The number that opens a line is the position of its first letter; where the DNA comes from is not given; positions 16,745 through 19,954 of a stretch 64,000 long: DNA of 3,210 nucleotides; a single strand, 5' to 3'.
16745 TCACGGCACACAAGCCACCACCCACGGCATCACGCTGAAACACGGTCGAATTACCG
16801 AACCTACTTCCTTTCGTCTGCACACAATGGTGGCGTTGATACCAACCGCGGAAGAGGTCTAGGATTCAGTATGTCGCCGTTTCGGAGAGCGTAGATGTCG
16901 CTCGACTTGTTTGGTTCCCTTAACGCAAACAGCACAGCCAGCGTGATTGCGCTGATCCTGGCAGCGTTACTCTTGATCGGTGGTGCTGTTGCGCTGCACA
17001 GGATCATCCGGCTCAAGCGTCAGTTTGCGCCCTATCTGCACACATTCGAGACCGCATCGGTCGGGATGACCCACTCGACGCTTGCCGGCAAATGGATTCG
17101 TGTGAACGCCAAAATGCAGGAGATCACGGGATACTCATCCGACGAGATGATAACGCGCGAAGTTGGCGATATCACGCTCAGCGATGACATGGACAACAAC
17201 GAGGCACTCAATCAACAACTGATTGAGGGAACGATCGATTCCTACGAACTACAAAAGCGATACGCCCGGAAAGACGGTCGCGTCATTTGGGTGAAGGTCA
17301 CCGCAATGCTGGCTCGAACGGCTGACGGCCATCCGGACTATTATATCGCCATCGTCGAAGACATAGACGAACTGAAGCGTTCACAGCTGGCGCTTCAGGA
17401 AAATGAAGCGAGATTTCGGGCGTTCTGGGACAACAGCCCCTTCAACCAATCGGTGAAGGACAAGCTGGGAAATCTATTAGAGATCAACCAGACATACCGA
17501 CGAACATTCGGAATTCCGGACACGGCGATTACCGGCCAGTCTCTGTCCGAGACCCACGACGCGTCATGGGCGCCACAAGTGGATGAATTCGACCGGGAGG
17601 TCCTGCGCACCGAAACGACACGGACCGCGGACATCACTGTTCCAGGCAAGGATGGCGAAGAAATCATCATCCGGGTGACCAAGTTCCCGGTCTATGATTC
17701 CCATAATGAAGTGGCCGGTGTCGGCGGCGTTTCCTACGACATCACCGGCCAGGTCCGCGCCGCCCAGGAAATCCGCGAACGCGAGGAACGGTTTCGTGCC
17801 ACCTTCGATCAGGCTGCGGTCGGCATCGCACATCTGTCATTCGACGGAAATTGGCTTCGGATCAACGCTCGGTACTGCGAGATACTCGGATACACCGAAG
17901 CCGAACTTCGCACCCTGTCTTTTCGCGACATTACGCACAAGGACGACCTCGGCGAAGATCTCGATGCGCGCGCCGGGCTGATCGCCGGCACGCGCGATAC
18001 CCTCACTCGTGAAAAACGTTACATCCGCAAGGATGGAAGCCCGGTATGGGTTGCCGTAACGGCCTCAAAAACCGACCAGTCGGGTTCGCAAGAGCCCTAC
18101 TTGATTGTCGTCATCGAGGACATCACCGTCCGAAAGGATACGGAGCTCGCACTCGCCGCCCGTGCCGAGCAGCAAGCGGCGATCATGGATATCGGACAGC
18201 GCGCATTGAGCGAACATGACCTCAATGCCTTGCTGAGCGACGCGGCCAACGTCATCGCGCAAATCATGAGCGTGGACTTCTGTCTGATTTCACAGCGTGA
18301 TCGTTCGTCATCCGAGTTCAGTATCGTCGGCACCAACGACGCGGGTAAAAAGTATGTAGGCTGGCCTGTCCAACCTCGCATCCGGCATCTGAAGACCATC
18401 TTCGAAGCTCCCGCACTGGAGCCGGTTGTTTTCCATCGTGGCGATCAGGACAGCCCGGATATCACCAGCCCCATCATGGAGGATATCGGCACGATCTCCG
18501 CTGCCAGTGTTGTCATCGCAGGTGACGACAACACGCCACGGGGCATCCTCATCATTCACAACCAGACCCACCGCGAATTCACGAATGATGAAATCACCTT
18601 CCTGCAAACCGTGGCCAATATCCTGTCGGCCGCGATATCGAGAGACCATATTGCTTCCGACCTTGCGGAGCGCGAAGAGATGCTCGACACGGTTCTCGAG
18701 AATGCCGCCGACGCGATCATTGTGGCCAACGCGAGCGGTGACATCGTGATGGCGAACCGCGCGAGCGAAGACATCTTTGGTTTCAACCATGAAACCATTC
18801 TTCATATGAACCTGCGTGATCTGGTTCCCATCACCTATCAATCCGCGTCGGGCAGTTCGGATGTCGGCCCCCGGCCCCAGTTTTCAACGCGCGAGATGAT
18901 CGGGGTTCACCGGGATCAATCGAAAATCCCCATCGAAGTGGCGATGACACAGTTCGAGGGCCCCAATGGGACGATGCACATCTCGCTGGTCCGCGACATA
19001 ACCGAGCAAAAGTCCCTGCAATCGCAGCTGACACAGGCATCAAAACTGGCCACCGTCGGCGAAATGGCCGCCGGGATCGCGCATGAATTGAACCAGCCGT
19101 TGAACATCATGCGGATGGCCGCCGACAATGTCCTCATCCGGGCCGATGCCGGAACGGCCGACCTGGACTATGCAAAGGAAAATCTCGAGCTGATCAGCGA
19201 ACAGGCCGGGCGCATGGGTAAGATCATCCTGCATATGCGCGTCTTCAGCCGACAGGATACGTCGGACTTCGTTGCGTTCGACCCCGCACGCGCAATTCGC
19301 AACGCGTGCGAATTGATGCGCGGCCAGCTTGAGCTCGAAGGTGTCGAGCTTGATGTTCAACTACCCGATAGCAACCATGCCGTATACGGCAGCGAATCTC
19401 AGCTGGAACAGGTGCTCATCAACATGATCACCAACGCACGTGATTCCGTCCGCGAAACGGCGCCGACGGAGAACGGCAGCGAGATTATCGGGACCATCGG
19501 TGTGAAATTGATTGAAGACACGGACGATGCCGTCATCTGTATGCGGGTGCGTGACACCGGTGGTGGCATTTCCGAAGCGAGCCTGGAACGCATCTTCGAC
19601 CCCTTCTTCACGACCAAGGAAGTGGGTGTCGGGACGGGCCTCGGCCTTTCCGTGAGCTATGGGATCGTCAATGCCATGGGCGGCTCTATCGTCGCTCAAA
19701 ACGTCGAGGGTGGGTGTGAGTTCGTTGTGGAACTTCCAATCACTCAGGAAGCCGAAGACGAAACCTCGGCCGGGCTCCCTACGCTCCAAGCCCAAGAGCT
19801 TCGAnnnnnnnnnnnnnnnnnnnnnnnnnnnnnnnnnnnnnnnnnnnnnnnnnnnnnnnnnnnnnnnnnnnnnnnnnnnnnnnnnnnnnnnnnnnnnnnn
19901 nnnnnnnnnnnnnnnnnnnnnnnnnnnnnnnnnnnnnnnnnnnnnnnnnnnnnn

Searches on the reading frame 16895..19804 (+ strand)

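Call 31: search_protein_families(library=pfam, proteins=[window:16895-19804:+], max_evalue=0.001)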
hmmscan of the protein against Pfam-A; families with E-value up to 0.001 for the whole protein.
window:16895-19804:+ (970 aa): 13 families
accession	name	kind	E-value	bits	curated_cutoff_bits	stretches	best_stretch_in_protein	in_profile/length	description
PF13426.13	PAS_9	-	4.6e-44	149.4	27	4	63-158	9-102/103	PAS domain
PF00989.32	PAS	-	5.9e-43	145.9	22.6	4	595-699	1-110/113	PAS fold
PF08448.16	PAS_4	-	3.8e-41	140.2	23.1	4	178-287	1-109/110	PAS fold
PF08447.18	PAS_3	-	2.9e-28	98.4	25.6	2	322-398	3-81/89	PAS fold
PF13188.13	PAS_8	-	4.6e-20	71.2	21.8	2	596-646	2-49/65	PAS domain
PF02518.31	HATPase_c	-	1.7e-19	70.7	26.4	1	833-950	2-110/111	Histidine kinase-, DNA gyrase B-, and HSP90-like ATPase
PF00512.31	HisKA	-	7.9e-09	35.9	26.9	1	722-789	3-65/66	His Kinase A (phospho-acceptor) domain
PF01590.32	GAF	-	3.6e-08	34.5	22.4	1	442-581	1-133/133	GAF domain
PF12860.13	PAS_7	-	2.6e-06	28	27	0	306-417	3-114/115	PAS fold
PF14598.12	PAS_11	-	1.3e-05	25.6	25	0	314-411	8-104/109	PAS domain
PF13185.12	GAF_2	-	7.2e-05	23.5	28.6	1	440-581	1-135/136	GAF domain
PF13492.12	GAF_3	-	8e-05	23.5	27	1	443-583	2-129/129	GAF domain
PF13596.12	PAS_10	-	0.0002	22.4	22.1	0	196-284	23-106/106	PAS domain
